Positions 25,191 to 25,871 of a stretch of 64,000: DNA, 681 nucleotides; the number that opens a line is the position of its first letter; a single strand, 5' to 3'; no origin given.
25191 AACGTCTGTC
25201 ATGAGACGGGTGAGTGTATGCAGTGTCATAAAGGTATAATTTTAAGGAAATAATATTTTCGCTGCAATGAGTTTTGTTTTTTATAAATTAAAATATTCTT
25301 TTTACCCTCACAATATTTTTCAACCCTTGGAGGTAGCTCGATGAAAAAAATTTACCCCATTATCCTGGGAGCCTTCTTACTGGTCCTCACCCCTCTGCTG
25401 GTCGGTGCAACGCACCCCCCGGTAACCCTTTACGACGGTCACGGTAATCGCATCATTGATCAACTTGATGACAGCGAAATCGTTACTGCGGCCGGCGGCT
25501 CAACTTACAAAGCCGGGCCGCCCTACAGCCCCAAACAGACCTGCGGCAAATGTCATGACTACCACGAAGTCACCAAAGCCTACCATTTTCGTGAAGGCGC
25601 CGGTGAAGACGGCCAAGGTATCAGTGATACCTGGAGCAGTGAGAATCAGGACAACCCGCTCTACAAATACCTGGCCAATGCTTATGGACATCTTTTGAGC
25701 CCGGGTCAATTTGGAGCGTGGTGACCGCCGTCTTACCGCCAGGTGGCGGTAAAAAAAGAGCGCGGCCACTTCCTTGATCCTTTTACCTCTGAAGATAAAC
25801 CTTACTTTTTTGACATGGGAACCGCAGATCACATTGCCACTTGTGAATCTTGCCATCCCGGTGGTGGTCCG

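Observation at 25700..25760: In-frame TGA splits a giant multihaem cytochrome from its signal peptide; SECIS-like hairpin 8 nt downstream suggests selenocysteine or programmed read-through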

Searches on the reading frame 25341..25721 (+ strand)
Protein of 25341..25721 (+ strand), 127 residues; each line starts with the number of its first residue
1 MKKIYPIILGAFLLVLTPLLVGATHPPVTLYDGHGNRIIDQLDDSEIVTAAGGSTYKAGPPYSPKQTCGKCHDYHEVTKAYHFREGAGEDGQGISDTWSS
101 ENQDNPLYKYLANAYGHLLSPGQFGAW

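Call 36: find_homologous_proteins(query=window:25341-25721:+, max_evalue=0.001)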
Query seq(127 aa) (127 aa): 104 proteins with E <= 0.001 among 116 candidates.
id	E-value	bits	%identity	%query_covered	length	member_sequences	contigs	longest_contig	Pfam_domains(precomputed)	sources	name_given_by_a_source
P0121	6.1e-72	258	86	100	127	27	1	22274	-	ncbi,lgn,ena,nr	ncbi:MAG: hypothetical protein KAG92_11015 [Deltaproteobacteria bacterium]|nr:hypothetical protein [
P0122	2.0e-68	247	84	100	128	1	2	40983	-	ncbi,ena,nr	ncbi:hypothetical protein KAI46_10800 [bacterium]|nr:hypothetical protein [bacterium]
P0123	2.1e-55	205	71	100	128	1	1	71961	-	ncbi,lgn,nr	ncbi:MAG: hypothetical protein JXR80_05020 [Deltaproteobacteria bacterium]|nr:hypothetical protein [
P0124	3.9e-55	204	68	100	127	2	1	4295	-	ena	-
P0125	3.2e-53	197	72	81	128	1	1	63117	-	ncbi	-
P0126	2.2e-52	195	71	100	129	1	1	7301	-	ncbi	-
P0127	2.5e-52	195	75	81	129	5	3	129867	-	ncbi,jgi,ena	-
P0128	5.7e-52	193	70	100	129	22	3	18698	-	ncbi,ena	-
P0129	6.7e-52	193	75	81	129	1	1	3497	-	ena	-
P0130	8.5e-52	193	72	81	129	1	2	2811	-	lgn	-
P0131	1.1e-51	193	69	100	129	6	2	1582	-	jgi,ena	jgi:hypothetical protein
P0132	1.1e-51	192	66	100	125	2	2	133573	-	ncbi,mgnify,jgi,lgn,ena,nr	ncbi:MAG TPA: hypothetical protein ENN66_00770 [Proteobacteria bacterium]|mgnify:CR=1 FL=1|nr:hypoth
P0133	2.5e-51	191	68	100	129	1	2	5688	-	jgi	jgi:hypothetical protein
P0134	1.3e-50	189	70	95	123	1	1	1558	-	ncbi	-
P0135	5.2e-50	187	67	100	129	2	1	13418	-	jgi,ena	-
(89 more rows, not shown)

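Call 75: search_protein_representatives(alignment_id=A7)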
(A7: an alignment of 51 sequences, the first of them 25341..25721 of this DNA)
Query: 51 sequences, 131 profile positions. Proteins with E-value up to 0.001 (for the whole library): 233; up to 1e-10: 12; up to 1e-30: 3. The best 150 are listed.
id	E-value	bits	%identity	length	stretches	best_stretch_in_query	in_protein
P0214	2.4e-50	186.0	-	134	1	1-131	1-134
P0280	9.3e-49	180.9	-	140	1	2-131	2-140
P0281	3.5e-43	162.8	-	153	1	7-131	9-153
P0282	1.7e-28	115.4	-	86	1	14-91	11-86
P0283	1.4e-20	89.8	-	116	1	15-131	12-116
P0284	4.6e-20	88.1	-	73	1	7-73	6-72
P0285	1.3e-17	80.2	-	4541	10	41-72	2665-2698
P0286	4.2e-14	68.8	-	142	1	18-131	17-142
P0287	1.1e-12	64.2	-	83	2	65-93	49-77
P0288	2.4e-12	63.1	-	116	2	65-95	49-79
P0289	2.4e-12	63.1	-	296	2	65-89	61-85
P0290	2.5e-12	63.1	-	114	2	65-98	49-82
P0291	2.1e-10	56.8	-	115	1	64-94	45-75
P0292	6.7e-10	55.2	-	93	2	65-91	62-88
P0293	9.8e-10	54.7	-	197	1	46-93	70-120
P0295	1.4e-09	54.2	-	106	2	64-101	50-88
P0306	5.0e-09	52.4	-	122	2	65-107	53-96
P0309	9.0e-09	51.5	-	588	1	19-109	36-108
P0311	1.1e-08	51.3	-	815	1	22-92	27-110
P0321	2.8e-08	49.9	-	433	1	11-94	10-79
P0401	1.7e-05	41.0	-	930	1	19-103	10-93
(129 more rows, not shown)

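Call 79: search_solved_structures(query=P0309, max_evalue=1, show_alignments=2)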
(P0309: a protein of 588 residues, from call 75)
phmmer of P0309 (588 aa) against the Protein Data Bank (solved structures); distinct sequences matched with E-value up to 1: 1.
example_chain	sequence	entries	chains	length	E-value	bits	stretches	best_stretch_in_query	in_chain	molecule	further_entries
2ozy_A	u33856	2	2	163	0.19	13.5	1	256-376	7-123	Cytochrome c-type protein nrfB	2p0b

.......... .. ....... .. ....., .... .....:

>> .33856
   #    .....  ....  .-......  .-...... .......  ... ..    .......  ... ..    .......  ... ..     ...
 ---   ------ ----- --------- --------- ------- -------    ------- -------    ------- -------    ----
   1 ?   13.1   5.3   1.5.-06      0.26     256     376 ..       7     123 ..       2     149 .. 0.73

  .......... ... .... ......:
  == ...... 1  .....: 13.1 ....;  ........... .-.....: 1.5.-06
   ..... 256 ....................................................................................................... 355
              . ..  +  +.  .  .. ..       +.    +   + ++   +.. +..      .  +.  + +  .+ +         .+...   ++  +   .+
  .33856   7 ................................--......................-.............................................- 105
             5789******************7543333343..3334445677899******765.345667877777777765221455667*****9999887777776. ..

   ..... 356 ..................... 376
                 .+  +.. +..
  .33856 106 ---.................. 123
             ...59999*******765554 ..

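Call 80: search_protein_families(library=ncbifam, proteins=[P0309, P0311, P0401, P0321], max_evalue=0.01)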
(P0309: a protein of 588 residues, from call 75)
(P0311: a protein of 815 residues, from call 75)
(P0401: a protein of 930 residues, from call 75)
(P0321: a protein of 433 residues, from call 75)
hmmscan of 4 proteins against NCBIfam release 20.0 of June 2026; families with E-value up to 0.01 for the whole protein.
P0309 (588 aa): 6 families
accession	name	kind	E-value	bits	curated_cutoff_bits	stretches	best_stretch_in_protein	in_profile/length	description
NF008659.0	PRK11659.1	equivalog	6.5e-07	29.2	184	1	254-383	30-155/188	cytochrome c nitrite reductase pentaheme subunit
TIGR03508.1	decahem_SO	subfamily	9.2e-06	25.3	192.2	1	271-383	3-114/258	DmsE family decaheme c-type cytochrome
TIGR03146.1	cyt_nit_nrfB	equivalog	3.5e-05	24.1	166.6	1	266-383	7-129/145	cytochrome c nitrite reductase pentaheme subunit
NF041028.1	decahem_GSU2203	exception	0.00049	19.4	325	1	271-375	37-137/317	GSU2203 family decaheme c-type cytochrome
TIGR04257.1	nanowire_3heme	domain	0.0012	18.9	40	0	295-343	18-60/75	c(7)-type cytochrome triheme domain-containing protein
NF041198.1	UshA_like_PCGU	equivalog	0.0021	16.7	275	2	302-373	443-511/519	UshA-like (seleno)protein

P0311 (815 aa): 8 families
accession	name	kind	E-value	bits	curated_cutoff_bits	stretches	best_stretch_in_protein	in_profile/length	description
TIGR04315.1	octaheme_Shew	subfamily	1.3e-07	31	375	1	310-392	175-254/440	tetrathionate reductase family octaheme c-type cytochrome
TIGR04257.1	nanowire_3heme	domain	2.5e-06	27.5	40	0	309-361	14-60/75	c(7)-type cytochrome triheme domain-containing protein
TIGR03508.1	decahem_SO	subfamily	5.1e-06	26.1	192.2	1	267-391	53-153/258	DmsE family decaheme c-type cytochrome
NF008659.0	PRK11659.1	equivalog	7.3e-06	25.8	184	1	275-388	34-142/188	cytochrome c nitrite reductase pentaheme subunit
TIGR03507.1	decahem_SO1788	subfamily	1.4e-05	23.8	209.3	1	283-368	238-311/672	OmcA/MtrC family decaheme c-type cytochrome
TIGR04314.1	methano7heme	equivalog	2e-05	23.6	250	1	210-392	106-284/494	methanogenesis multiheme c-type cytochrome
NF008339.0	PRK11125.1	equivalog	0.00049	18.9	595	1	309-361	276-327/487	ammonia-forming cytochrome c nitrite reductase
NF040943.1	cytoc3_ExtM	equivalog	0.0043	15.4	800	0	309-362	255-302/599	selenite/tellurite reduction operon c-type cytochrome ExtM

P0401 (930 aa): 2 families
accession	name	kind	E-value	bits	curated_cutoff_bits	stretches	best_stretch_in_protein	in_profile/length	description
TIGR04314.1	methano7heme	equivalog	8.1e-08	31.5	250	1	179-354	104-286/494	methanogenesis multiheme c-type cytochrome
NF045713.1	CxxCH_16_HmcA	equivalog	0.00024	19.8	400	1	649-831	74-252/541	sulfate respiration complex hexadecaheme cytochrome HmcA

P0321 (433 aa): 2 families
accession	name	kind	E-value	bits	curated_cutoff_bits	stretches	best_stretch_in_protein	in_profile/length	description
TIGR04257.1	nanowire_3heme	domain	0.00037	20.6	40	0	322-378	16-74/75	c(7)-type cytochrome triheme domain-containing protein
NF008609.0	PRK11586.1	equivalog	0.0036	17.1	230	0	295-330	75-110/149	nitrate reductase cytochrome c-type subunit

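Call 82: find_encoding_contigs(protein=P0295, flank=4000, max_places=2)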
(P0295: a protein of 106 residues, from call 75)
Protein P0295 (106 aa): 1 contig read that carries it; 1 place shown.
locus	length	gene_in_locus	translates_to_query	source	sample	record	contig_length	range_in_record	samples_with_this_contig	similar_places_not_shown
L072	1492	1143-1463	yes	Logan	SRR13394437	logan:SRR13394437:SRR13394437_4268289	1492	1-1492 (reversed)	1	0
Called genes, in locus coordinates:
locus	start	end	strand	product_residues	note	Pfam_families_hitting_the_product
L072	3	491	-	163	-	?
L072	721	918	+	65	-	-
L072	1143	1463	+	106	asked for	-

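Call 83: find_encoding_contigs(protein=P0306, flank=4000, max_places=2)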
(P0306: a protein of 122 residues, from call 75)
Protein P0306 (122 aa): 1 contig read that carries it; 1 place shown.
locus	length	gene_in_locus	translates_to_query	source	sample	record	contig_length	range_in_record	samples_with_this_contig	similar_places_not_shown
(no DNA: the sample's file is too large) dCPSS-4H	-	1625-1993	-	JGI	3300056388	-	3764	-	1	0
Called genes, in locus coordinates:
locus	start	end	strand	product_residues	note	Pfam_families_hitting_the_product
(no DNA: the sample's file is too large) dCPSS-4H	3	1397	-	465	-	?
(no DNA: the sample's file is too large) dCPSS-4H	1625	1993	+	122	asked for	-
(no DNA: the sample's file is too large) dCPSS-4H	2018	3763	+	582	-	?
